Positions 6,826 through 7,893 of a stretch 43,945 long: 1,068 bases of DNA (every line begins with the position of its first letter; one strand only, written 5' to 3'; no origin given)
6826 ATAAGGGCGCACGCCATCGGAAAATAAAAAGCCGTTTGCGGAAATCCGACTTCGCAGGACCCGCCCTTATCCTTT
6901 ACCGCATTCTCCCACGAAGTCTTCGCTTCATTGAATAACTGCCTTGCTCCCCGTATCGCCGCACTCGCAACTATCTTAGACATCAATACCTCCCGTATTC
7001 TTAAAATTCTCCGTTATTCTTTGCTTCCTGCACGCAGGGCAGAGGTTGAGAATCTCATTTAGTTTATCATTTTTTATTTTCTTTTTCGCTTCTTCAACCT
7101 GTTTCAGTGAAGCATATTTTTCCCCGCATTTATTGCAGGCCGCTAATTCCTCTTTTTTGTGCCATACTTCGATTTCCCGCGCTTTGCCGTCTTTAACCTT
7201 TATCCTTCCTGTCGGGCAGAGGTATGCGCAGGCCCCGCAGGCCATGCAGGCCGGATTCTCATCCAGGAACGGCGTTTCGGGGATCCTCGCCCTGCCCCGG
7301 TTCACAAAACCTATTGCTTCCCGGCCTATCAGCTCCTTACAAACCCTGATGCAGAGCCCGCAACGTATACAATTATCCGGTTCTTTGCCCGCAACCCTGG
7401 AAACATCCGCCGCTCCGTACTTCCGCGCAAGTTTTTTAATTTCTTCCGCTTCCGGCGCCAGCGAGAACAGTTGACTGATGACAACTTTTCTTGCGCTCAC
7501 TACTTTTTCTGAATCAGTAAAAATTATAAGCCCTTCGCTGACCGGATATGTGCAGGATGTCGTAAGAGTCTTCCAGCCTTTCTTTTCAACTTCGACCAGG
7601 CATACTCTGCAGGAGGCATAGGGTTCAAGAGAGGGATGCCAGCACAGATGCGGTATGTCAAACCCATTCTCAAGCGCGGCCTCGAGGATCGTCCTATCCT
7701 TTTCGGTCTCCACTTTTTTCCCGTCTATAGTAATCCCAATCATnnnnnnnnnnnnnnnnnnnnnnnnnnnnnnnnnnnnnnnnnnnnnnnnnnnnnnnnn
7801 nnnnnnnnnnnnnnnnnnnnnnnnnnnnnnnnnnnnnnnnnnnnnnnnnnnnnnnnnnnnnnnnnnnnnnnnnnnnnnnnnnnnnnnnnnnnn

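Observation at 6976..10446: HydBC/Bfu-type NuoE-NuoF-(truncated NuoG) flavin module inserted between acsA/cooF and acsB of the CODH/ACS operon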

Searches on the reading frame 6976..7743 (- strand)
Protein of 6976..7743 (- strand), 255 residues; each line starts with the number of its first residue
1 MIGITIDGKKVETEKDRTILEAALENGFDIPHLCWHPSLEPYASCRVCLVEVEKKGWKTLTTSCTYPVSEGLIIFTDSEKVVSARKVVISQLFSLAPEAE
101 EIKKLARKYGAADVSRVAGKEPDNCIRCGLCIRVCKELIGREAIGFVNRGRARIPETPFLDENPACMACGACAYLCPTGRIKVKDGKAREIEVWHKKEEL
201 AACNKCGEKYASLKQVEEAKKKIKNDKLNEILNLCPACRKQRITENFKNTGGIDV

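Call 4: search_protein_families(library=pfam, proteins=[window:6976-7743:-])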
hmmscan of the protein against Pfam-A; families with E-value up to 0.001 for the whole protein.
window:6976-7743:- (255 aa): 12 families
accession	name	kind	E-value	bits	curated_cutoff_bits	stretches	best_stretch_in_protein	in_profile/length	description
PF13510.11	Fer2_4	-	4.7e-18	65.5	22.8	1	1-78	3-81/82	2Fe-2S iron-sulfur cluster binding domain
PF12838.12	Fer4_7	-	1e-08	35.9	27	1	124-179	1-51/52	4Fe-4S dicluster domain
PF14697.11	Fer4_21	-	8.6e-06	26.2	35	1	122-181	5-57/59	4Fe-4S dicluster domain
PF13187.11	Fer4_9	-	3.3e-05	24.3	27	0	165-208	1-42/52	4Fe-4S dicluster domain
PF13459.11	Fer4_15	-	7.4e-05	23.8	22.4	0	122-145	5-28/66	4Fe-4S single cluster domain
PF13237.11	Fer4_10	-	0.00018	21.8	25.5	1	120-177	4-53/53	4Fe-4S dicluster domain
PF13746.11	Fer4_18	-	0.00027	21.6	27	0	115-137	51-73/114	4Fe-4S dicluster domain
PF12797.12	Fer4_2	-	0.00033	20.9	24.5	0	121-136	6-21/22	4Fe-4S binding domain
PF22117.2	Fer4_Nqo3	-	0.00055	20.5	27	1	123-179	9-64/67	NADH-quinone oxidoreductase subunit 3, ferredoxin-like domain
PF12837.12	Fer4_6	-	0.00058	20.1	25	1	121-137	5-21/24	4Fe-4S binding domain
PF13183.11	Fer4_8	-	0.00062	20.7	27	1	123-179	3-67/68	4Fe-4S dicluster domain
PF17179.9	Fer4_22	-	0.00064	21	27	0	166-224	2-58/95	4Fe-4S dicluster domain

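Call 10: find_homologous_proteins(query=window:6976-7743:-, max_evalue=1e-10)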
Query window:6976-7743:- (255 aa): 64 proteins with E <= 1e-10 among 918 candidates.
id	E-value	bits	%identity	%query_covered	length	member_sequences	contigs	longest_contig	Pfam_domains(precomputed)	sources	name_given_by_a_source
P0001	7.8e-169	578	100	100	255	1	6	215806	PF14697.12,PF13510.12,PF12838.13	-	-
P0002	2.1e-127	442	74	98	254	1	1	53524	PF14697.12,PF13510.12,PF00111.33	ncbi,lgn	ncbi:MAG: 2Fe-2S iron-sulfur cluster-binding protein [bacterium]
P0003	8.5e-127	440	73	99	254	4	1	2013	PF14697.12,PF13510.12,PF00111.33,PF12838.13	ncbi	ncbi:MAG: 2Fe-2S iron-sulfur cluster-binding protein [bacterium]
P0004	1.9e-121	422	71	100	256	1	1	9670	PF14697.12,PF13510.12,PF00111.33,PF12838.13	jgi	-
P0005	9.1e-105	368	63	98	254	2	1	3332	PF13510.12,PF00111.33,PF12838.13,PF13237.12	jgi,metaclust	metaclust:\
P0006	1.4e-100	354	61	99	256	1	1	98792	PF14697.12,PF13510.12,PF00111.33,PF12838.13,PF13237.12,PF13187.12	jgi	-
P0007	2.3e-100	353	63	95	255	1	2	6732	PF14697.12,PF13510.12,PF00111.33,PF12838.13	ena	-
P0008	2.4e-98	347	64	92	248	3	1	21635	PF13510.12,PF00111.33,PF12838.13,PF13237.12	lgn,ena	-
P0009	1.5e-97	344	61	96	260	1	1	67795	PF13510.12,PF00111.33,PF12838.13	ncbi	-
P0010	4.3e-95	336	59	96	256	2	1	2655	PF13510.12,PF00111.33,PF12838.13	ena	-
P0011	2.7e-92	327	61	93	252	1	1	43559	PF14697.12,PF13510.12,PF00111.33,PF12838.13,PF13237.12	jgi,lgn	jgi:NADH dehydrogenase/NADH:ubiquinone oxidoreductase subunit G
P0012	3.2e-92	327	58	96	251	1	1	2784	PF14697.12,PF13510.12,PF00111.33,PF12838.13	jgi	jgi:bidirectional [NiFe] hydrogenase diaphorase subunit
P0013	3.3e-90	320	58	94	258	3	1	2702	PF14697.12,PF13510.12,PF00111.33,PF12838.13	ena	-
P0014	3.7e-89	317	58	94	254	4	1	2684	PF14697.12,PF13510.12,PF00111.33,PF12838.13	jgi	jgi:bidirectional [NiFe] hydrogenase diaphorase subunit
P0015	5.4e-87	309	57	94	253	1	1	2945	PF14697.12,PF13510.12,PF12797.13,PF00111.33,PF00037.33,PF12838.13,PF13237.12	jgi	-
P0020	3.6e-65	238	46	94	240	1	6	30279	PF14697.12,PF13510.12,PF12797.13,PF00111.33,PF00037.33,PF12838.13,PF13237.12,PF13187.12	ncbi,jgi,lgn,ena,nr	ncbi:MAG: 2Fe-2S iron-sulfur cluster binding domain-containing protein [Firmicutes bacterium]|jgi:bi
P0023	1.6e-63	233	44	95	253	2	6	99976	PF14697.12,PF13510.12,PF12797.13,PF00111.33,PF12837.13,PF00037.33,PF12838.13,PF13237.12,PF13187.12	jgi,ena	-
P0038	6.5e-50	188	41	95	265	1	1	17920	PF14697.12,PF00111.33,PF12837.13,PF13746.12,PF12838.13,PF22117.3,PF13510.12,PF12797.13,PF00037.33,PF13237.12,PF13183.12,PF13187.12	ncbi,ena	-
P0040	5.0e-49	185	40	95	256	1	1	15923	PF14697.12,PF13510.12,PF00037.33,PF12838.13,PF13237.12,PF13187.12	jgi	jgi:bidirectional [NiFe] hydrogenase diaphorase subunit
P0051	9.0e-33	132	40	81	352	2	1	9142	PF13510.12,PF10588.15,PF00384.28,PF00037.33,PF22117.3,PF04879.22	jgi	-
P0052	3.5e-30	123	36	96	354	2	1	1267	PF14697.12,PF13510.12,PF10588.15,PF00384.28,PF00111.33,PF00037.33,PF12838.13,PF22117.3,PF04879.22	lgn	-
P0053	1.5e-29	121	37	81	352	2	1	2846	PF13510.12,PF10588.15,PF00384.28,PF12837.13,PF00037.33,PF22117.3,PF04879.22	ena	-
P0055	3.1e-29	120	38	81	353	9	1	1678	PF13510.12,PF10588.15,PF00384.28,PF12837.13,PF00037.33,PF12838.13,PF22117.3,PF04879.22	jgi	-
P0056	9.9e-24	102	35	72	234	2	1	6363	PF14697.12,PF10588.15,PF00111.33,PF12837.13,PF12838.13,PF13534.12,PF22117.3,PF13510.12,PF00037.33,PF13237.12,PF13183.12,PF13187.12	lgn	-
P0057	1.2e-23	102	35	78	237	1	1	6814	PF14697.12,PF13510.12,PF10588.15,PF00111.33,PF12837.13,PF00037.33,PF12838.13,PF22117.3,PF13237.12,PF13183.12,PF13187.12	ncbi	ncbi:MAG: 2Fe-2S iron-sulfur cluster-binding protein [Thermoproteota archaeon]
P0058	7.2e-23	99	34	82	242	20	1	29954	PF14697.12,PF13510.12,PF10588.15,PF00111.33,PF12837.13,PF00037.33,PF12838.13,PF22117.3,PF13237.12,PF13187.12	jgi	jgi:bidirectional [NiFe] hydrogenase diaphorase subunit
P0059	3.3e-22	97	36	64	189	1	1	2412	PF13510.12,PF10588.15,PF00111.33,PF22117.3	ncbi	ncbi:MAG: ferredoxin, partial [Deltaproteobacteria bacterium]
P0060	3.7e-21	94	33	79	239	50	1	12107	PF13510.12,PF10588.15,PF00111.33,PF12837.13,PF00037.33,PF12838.13,PF22117.3,PF13237.12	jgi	-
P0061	4.5e-21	93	34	75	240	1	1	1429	PF13510.12,PF10588.15,PF00111.33,PF12837.13,PF00037.33,PF12838.13,PF22117.3,PF13237.12,PF13183.12,PF13187.12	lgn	-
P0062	2.9e-16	78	32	78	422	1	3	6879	PF13510.12,PF10588.15,PF00111.33,PF22117.3,PF13459.12,PF01058.30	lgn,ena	-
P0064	2.5e-12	65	29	59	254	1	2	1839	PF13510.12,PF10588.15,PF00111.33,PF13459.12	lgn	-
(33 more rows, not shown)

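Call 12: find_related_loci(query=A1, collection=genome_contigs, flank=10000)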
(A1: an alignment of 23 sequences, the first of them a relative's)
Query A1 (255 aa) in genome_contigs; peptide patterns used: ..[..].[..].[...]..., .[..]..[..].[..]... (x = any residue, [..] = any of these).
600 stretches matched a pattern (row limit reached: there are more); 349 encode a relative of the query (tblastn E <= 1e-3); the best 80 are kept; 80 distinct loci.
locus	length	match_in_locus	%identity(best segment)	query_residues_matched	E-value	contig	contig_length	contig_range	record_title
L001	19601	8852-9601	74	6-255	3e-129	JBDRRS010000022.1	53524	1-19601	MAG: bacterium isolate MEGAHIT-group-3.104 k141_885187, whole genome shotgun sequence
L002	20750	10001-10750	45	1-250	2e-67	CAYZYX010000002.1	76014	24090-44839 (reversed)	MAG TPA_asm: uncultured Clostridia bacterium isolate binchicken_co19_596 genome assembly, contig: NODE_269_length_76014_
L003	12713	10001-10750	42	1-243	7e-59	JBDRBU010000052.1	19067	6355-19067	MAG: Candidatus Firestonebacteria bacterium isolate MEGAHIT-group-1.147 k141_7354353, whole genome shotgun sequence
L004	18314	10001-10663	47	17-239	5e-57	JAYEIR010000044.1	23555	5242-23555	MAG: Thermodesulfobacteriota bacterium isolate MAG186 MAG186_44, whole genome shotgun sequence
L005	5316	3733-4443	43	1-239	3e-55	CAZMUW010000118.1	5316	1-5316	MAG TPA_asm: uncultured Desulfobacteraceae bacterium isolate binchicken_co223_84 genome assembly, contig: NODE_3217_leng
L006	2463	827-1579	37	1-244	4e-55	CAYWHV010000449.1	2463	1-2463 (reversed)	MAG TPA_asm: uncultured Methanospirillum sp. isolate SRP263991_co6_183 genome assembly, contig: NODE_89068_length_2463_c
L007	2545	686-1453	39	1-243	3e-54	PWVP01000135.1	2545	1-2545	MAG: Epsilonproteobacteria bacterium isolate CSSed11_302 CS-Sed11-C115942, whole genome shotgun sequence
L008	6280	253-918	40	1-222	4e-53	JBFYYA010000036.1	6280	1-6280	MAG: Syntrophaceae bacterium isolate PPR_0396 PPR_0396.fa_k121_926045, whole genome shotgun sequence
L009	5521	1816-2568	37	2-245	2e-52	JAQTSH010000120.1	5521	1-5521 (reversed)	MAG: Methanoregula sp. isolate STB_182 NODE_46079_length_5521_cov_7.065072_Sandtown_B, whole genome shotgun sequence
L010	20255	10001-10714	38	4-238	1e-52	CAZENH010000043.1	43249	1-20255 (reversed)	MAG TPA_asm: uncultured Myxococcales bacterium isolate binchicken_co150_700 genome assembly, contig: NODE_1793_length_43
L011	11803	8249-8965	41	1-239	4e-52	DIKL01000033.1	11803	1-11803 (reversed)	MAG TPA_asm: Syntrophaceae bacterium UBA5619 UBA5619_contig_56767, whole genome shotgun sequence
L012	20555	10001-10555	46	1-186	5e-52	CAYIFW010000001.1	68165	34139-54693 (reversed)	MAG TPA_asm: uncultured Planctomycetales bacterium isolate ERP119705_co20_55 genome assembly, contig: NODE_217_length_68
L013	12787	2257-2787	46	1-178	3e-51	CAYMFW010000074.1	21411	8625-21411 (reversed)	MAG TPA_asm: uncultured Planctomycetota bacterium isolate SRP214966_co4_1 genome assembly, contig: NODE_1931_length_2141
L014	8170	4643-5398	38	2-244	1e-50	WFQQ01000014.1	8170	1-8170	MAG: Desulfurellaceae bacterium isolate S013_74 k151_110165, whole genome shotgun sequence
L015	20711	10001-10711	40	1-241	1e-50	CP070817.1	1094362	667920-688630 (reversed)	MAG: Deltaproteobacteria bacterium isolate bin116 chromosome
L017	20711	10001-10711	37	1-239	9e-50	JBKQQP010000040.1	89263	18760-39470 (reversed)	MAG: Syntrophales bacterium isolate MGr2D2E2F__bin_107 MGr2D2E2F_000000140373, whole genome shotgun sequence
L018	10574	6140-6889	35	1-251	7e-50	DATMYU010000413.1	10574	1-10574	MAG TPA_asm: Desulfosporosinus sp. isolate SMAG_U13156 k141_44409, whole genome shotgun sequence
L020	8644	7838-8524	37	1-227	2e-49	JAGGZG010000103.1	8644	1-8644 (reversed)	MAG: Anaerolineae bacterium isolate AUK198 PB_MBMC_152_c_000000000144, whole genome shotgun sequence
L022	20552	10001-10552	45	1-183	2e-49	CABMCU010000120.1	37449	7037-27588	uncultured archaeon isolate LFW-68_2 genome assembly, contig: LFW682_79, whole genome shotgun sequence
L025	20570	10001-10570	39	1-189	1e-48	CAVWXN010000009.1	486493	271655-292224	MAG: uncultured delta proteobacterium isolate MFD03804.bin.1.157 genome assembly, contig: contig_34392, whole genome sho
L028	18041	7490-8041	43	2-184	1e-46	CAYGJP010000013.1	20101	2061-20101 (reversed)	MAG TPA_asm: uncultured Candidatus Bathyarchaeia archaeon isolate ERP113451_co4_297 genome assembly, contig: NODE_1360_l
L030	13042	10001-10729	34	2-249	5e-46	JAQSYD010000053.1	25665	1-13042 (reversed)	MAG: Clostridia bacterium isolate L_E1_T20_A_bin.75 scaffold_4861, whole genome shotgun sequence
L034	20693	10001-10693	36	9-241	3e-45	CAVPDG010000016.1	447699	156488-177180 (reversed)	MAG: uncultured Chloroflexia bacterium isolate MFD00032.bin.2.110 genome assembly, contig: contig_38540, whole genome sh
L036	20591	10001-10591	41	1-193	8e-45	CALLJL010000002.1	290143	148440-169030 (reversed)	MAG: uncultured bacterium isolate S1_Bin_METABAT__328_1 genome assembly, contig: c_000000821519, whole genome shotgun se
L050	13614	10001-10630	39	1-191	5e-42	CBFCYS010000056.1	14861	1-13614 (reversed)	MAG TPA_asm: uncultured bacterium isolate SRR26215675_binner12_Refined_126 genome assembly, contig: ERZ25073486.2410, wh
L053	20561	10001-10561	41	1-184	9e-42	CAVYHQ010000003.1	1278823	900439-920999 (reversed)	MAG: Bryobacterales bacterium isolate MFD03726.bin.1.49 genome assembly, contig: contig_12407, whole genome shotgun sequ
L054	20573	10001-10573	40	2-187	8e-42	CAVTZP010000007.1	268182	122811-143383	MAG: uncultured delta proteobacterium isolate MFD04408.bin.1.96 genome assembly, contig: contig_37181, whole genome shot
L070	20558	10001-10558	40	1-191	5e-39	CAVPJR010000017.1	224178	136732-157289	MAG: uncultured delta proteobacterium isolate MFD09964.bin.3.281 genome assembly, contig: contig_3065, whole genome shot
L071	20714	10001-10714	35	1-240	3e-39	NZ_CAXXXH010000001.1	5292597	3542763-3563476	MAG: uncultured Desulfosarcina sp. isolate 50816ded-68e0-41e8-a3df-c89a3961daa5 contig_1, whole genome shotgun sequence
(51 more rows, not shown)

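Call 14: find_encoding_contigs(protein=P0001, flank=10000, max_places=6)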
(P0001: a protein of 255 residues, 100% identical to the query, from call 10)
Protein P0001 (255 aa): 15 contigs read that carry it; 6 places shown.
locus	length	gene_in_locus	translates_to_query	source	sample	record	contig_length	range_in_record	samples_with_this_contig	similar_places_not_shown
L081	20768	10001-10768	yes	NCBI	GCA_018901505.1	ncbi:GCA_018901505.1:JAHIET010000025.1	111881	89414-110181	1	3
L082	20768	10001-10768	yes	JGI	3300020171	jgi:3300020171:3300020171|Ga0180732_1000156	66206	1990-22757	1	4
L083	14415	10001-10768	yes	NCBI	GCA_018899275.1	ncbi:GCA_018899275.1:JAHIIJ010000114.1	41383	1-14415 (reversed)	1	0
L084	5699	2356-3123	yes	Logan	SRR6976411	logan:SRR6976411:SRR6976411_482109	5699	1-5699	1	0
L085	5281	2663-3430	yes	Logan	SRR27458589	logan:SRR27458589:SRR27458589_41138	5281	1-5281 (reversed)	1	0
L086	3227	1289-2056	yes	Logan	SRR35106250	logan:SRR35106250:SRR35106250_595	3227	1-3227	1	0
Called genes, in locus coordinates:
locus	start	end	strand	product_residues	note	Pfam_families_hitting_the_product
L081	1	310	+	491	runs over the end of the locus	PF07969:Amidohydro_3, PF01979:Amidohydro_1 (weak), PF07969:Amidohydro_3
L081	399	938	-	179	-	-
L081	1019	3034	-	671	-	PF00270:DEAD (weak), PF04851:ResIII (faint), PF00271:Helicase_C (weak), PF13307:Helicase_C_2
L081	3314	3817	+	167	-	PF00160:Pro_isomerase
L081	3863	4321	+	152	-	-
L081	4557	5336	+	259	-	PF00142:Fer4_NifH, PF01656:CbiA, PF02374:ArsA_ATPase, PF06564:CBP_BcsQ (weak), PF10609:ParA (weak), PF13614:AAA_31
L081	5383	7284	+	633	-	PF03063:Prismane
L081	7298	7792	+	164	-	PF14697:Fer4_21 (faint), PF13237:Fer4_10 (weak), PF13247:Fer4_11, PF25160:LdpA_Fe-S-bd (weak), PF12838:Fer4_7, PF12797:Fer4_2 (weak), PF00037:Fer4 (weak), PF12837:Fer4_6 (weak), +2 more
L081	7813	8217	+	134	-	PF01257:2Fe-2S_thioredx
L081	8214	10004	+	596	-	PF01257:2Fe-2S_thioredx (weak), PF01512:Complex1_51K, PF10531:SLBB (weak), PF10589:NADH_4Fe-4S, PF13237:Fer4_10 (weak), PF14697:Fer4_21, PF12838:Fer4_7 (weak), PF13187:Fer4_9 (weak), +1 more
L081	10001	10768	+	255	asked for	PF13510:Fer2_4, PF14697:Fer4_21 (weak), PF12838:Fer4_7 (weak)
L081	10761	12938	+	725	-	PF18537:CODH_A_N, PF03598:CdhC, PF19436:ACS_CODH_B_C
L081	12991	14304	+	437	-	PF04060:FeS, PF03599:CdhD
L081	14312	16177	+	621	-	PF00111:Fer2, PF17650:RACo_linker, PF17651:Raco_middle, PF14574:RACo_C_ter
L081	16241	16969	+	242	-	PF00142:Fer4_NifH (faint), PF01656:CbiA, PF10609:ParA (faint), PF13614:AAA_31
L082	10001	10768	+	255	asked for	PF13510:Fer2_4, PF14697:Fer4_21 (weak), PF12838:Fer4_7 (weak)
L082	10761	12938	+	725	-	PF18537:CODH_A_N, PF03598:CdhC, PF19436:ACS_CODH_B_C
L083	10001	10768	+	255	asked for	PF13510:Fer2_4, PF14697:Fer4_21 (weak), PF12838:Fer4_7 (weak)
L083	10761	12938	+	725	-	PF18537:CODH_A_N, PF03598:CdhC, PF19436:ACS_CODH_B_C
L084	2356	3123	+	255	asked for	PF13510:Fer2_4, PF14697:Fer4_21 (weak), PF12838:Fer4_7 (weak)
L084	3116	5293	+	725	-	PF18537:CODH_A_N, PF03598:CdhC, PF19436:ACS_CODH_B_C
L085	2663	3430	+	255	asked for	PF13510:Fer2_4, PF14697:Fer4_21 (weak), PF12838:Fer4_7 (weak)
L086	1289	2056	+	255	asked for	PF13510:Fer2_4, PF14697:Fer4_21 (weak), PF12838:Fer4_7 (weak)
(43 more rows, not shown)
